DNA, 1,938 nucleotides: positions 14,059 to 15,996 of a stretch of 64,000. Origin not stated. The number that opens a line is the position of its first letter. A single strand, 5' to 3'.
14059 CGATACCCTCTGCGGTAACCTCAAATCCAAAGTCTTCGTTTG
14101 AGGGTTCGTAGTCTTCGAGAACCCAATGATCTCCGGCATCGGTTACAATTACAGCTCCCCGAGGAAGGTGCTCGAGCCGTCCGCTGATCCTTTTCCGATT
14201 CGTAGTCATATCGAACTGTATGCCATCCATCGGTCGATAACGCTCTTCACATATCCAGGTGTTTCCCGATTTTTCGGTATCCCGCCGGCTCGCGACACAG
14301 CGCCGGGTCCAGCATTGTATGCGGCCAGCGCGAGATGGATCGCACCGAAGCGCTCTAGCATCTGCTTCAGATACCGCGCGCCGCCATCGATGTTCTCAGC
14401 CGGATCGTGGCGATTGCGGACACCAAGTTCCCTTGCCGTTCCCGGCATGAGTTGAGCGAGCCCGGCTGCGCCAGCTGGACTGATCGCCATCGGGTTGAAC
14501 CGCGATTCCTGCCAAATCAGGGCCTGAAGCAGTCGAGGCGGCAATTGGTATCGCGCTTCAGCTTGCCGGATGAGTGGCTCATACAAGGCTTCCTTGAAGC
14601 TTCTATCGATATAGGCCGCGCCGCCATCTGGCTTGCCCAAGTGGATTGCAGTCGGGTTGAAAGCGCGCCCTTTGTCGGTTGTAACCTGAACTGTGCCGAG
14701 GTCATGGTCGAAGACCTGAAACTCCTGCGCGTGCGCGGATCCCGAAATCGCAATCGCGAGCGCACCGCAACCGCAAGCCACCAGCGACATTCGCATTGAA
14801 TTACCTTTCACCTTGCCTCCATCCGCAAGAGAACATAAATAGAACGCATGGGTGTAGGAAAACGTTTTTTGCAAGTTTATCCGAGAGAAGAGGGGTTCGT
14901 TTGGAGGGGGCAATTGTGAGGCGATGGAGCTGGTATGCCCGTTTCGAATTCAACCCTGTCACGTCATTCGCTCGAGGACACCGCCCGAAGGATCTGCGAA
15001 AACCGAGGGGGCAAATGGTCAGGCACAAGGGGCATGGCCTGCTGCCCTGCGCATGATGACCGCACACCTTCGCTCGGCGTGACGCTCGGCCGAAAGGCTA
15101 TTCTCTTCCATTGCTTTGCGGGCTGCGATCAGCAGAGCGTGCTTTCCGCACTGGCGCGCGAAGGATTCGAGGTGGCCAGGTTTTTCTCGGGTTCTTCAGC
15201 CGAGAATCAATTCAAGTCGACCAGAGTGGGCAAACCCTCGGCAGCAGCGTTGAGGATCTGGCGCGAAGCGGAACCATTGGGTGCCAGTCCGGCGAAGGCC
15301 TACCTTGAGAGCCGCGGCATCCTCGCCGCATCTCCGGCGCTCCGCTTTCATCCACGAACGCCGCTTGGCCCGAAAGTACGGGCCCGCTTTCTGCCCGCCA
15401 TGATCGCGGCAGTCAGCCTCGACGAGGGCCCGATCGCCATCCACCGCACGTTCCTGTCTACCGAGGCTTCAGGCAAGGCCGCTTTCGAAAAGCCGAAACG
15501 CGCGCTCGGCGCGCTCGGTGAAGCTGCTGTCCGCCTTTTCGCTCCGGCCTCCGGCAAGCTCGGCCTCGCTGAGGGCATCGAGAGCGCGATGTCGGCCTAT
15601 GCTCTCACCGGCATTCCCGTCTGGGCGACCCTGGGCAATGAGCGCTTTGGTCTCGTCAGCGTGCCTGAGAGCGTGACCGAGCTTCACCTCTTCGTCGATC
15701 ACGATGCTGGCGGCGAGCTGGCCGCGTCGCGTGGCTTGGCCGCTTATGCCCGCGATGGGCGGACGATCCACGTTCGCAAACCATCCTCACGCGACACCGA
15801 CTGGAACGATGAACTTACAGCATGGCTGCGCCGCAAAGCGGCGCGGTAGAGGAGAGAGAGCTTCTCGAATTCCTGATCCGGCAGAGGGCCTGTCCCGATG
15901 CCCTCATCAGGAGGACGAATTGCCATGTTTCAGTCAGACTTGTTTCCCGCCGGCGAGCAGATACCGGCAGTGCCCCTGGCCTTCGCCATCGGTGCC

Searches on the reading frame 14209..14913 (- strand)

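Call 95: search_protein_families(library=pfam, proteins=[window:14209-14913:-], max_evalue=0.01)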
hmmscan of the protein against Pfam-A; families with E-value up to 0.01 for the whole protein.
window:14209-14913:- (235 aa): 4 families
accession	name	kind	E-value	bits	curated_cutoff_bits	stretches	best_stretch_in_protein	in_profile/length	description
PF01464.25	SLT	-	1.2e-31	109.1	21.3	1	114-217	2-112/117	Transglycosylase SLT domain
PF13406.11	SLT_2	-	0.00013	21.7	24.3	0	145-175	151-181/292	Transglycosylase SLT domain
PF24749.2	DUF7695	-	0.0059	16.8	25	0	175-187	34-46/58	Domain of unknown function (DUF7695)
PF19489.4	SLT_4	-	0.0061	16.7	27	0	113-146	36-69/184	Transglycosylase SLT domain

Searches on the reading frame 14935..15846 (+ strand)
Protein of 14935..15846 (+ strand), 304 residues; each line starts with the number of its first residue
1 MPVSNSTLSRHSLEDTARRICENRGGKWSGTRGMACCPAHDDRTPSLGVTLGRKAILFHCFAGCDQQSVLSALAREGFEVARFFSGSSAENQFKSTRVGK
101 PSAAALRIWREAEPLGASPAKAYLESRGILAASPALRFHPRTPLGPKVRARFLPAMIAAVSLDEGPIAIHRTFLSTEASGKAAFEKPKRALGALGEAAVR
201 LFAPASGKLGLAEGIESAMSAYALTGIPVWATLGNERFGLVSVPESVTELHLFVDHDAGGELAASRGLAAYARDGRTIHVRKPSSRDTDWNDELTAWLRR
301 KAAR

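Call 10: search_protein_families(library=pfam, proteins=[window:14935-15846:+], max_evalue=0.001)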
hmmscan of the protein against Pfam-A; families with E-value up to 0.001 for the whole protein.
window:14935-15846:+ (304 aa): 3 families
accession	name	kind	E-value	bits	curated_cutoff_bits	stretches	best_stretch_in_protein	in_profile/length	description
PF23639.1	DUF7146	-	4e-31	107.9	27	1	102-201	4-105/105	Domain of unknown function (DUF7146)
PF13362.12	Toprim_3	-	1.2e-12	48.5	27.2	1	209-295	2-90/95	Toprim domain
PF01807.25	Zn_ribbon_DnaG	-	1.4e-05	25.2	24.9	1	29-66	28-62/98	CHC2 zinc finger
